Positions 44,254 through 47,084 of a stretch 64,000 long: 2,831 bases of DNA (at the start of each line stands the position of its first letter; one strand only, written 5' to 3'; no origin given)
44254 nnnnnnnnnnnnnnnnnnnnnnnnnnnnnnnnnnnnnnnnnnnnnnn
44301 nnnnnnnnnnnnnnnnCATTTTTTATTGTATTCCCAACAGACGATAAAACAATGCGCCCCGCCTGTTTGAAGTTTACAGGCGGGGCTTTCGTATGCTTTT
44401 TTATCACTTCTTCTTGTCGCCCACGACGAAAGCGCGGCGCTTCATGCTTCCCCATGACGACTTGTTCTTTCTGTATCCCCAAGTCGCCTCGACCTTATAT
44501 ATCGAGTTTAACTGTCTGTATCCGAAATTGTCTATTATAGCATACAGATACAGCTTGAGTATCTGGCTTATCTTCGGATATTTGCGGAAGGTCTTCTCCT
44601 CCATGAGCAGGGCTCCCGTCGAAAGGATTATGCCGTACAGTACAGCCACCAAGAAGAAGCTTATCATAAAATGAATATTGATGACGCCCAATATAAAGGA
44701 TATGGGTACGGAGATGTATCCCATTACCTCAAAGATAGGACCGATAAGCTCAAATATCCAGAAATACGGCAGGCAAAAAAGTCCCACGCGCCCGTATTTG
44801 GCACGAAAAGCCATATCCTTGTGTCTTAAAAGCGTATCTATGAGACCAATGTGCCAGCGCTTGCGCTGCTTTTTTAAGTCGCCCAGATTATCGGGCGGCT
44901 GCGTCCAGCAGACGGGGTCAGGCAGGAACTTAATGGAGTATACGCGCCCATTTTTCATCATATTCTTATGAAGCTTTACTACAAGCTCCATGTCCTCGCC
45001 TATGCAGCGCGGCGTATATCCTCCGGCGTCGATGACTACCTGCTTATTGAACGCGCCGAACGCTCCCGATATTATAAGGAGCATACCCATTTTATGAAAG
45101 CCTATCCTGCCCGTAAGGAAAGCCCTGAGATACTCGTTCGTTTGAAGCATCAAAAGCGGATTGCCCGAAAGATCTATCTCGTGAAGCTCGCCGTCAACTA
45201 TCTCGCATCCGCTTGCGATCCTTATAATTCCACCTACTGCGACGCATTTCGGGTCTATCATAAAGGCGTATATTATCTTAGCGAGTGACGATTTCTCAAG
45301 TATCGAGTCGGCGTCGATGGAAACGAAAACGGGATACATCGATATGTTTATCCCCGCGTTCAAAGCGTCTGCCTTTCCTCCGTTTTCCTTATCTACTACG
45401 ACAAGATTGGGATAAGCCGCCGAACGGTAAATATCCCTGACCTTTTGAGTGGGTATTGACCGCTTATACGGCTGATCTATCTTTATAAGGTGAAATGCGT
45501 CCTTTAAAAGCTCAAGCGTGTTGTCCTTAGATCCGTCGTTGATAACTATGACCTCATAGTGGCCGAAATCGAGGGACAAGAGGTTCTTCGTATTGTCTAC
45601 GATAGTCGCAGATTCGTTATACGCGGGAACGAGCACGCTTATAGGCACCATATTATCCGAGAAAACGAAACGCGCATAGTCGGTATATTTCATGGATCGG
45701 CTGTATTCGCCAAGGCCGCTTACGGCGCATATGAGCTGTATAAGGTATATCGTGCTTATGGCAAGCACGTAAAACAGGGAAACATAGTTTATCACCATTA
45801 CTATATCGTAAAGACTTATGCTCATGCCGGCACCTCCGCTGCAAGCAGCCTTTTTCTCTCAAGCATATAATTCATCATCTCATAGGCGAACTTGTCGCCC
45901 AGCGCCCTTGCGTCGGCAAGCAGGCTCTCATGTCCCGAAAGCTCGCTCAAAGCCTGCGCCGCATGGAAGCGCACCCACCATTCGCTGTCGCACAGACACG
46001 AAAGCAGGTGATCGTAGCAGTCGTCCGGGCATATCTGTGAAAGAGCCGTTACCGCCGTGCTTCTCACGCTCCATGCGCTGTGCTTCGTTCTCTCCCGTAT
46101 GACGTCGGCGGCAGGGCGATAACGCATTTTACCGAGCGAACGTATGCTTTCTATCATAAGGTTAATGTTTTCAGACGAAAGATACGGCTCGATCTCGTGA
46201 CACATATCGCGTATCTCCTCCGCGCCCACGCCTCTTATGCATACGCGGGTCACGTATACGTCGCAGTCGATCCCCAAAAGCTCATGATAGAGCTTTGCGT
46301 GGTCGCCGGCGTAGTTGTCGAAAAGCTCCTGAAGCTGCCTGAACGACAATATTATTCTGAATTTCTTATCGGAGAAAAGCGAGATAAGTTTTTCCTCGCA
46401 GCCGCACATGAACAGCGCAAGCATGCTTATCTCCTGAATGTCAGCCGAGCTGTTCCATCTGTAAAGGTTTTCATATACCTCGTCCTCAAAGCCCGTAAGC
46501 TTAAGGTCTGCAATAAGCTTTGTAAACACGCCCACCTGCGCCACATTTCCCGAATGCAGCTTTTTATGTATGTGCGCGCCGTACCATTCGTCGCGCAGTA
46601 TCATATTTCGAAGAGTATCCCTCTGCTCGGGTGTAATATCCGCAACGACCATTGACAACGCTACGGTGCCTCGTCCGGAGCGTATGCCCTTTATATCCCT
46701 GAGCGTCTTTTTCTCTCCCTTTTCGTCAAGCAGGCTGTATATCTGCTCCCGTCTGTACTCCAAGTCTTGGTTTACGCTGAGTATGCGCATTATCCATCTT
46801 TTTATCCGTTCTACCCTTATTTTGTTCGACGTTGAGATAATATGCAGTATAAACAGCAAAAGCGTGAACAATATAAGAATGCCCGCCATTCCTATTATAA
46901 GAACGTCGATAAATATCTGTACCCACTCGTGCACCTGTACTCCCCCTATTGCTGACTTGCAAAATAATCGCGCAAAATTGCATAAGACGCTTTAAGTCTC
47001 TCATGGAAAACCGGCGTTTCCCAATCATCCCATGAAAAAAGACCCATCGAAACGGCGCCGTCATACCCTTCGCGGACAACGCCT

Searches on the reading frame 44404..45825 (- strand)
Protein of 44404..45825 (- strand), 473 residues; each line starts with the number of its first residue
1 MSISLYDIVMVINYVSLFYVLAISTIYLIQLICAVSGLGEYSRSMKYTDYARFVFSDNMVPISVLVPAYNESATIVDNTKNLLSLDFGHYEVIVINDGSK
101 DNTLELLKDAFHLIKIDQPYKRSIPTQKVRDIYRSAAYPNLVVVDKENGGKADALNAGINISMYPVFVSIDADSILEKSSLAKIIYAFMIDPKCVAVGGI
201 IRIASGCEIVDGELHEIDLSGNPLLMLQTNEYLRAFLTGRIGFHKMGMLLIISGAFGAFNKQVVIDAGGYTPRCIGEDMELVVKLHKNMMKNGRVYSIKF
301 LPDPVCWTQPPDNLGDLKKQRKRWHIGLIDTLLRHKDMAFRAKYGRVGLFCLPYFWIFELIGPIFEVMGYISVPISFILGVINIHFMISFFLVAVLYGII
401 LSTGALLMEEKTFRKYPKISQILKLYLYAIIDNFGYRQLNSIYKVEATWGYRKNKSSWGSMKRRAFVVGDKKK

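Call 9: search_protein_families(library=pfam, proteins=[window:44404-45825:-])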
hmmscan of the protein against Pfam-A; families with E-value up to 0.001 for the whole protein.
window:44404-45825:- (473 aa): 4 families
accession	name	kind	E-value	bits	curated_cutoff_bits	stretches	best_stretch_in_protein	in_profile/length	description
PF00535.33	Glycos_transf_2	-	4.4e-21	76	23.3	1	63-204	1-119/168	Glycosyl transferase family 2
PF13641.12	Glyco_tranf_2_3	-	9.8e-18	65.4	27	1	62-325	3-228/230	Glycosyltransferase like family 2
PF13632.12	Glyco_trans_2_3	-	5.6e-14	52.9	27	1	168-398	3-195/198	Glycosyl transferase family group 2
PF03142.21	Chitin_synth_2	-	3.7e-08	32.9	27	1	287-429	333-468/527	Chitin synthase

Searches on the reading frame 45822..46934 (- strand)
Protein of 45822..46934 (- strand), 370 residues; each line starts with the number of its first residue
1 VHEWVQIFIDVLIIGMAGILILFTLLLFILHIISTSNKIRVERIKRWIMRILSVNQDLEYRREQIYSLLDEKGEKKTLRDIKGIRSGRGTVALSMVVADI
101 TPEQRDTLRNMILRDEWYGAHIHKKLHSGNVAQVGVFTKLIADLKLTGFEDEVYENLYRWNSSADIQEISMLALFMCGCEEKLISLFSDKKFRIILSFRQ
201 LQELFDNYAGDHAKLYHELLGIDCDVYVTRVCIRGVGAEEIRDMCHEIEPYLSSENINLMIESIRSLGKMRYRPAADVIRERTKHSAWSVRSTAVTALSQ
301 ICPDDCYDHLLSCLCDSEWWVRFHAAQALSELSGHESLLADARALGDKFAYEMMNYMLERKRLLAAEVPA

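Call 9: search_protein_families(library=pfam, proteins=[window:45822-46934:-])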
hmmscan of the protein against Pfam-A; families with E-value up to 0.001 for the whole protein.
window:45822-46934:- (370 aa): 3 families
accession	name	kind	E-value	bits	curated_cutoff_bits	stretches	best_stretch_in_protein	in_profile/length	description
PF13646.12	HEAT_2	-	4.3e-13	49.8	27.7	1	279-338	4-64/88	HEAT repeats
PF02985.28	HEAT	-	1.6e-09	37.5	23.5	1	308-333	3-28/31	HEAT repeat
PF03130.22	HEAT_PBS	-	0.00013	22.6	20.9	0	290-314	1-25/27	PBS lyase HEAT-like repeat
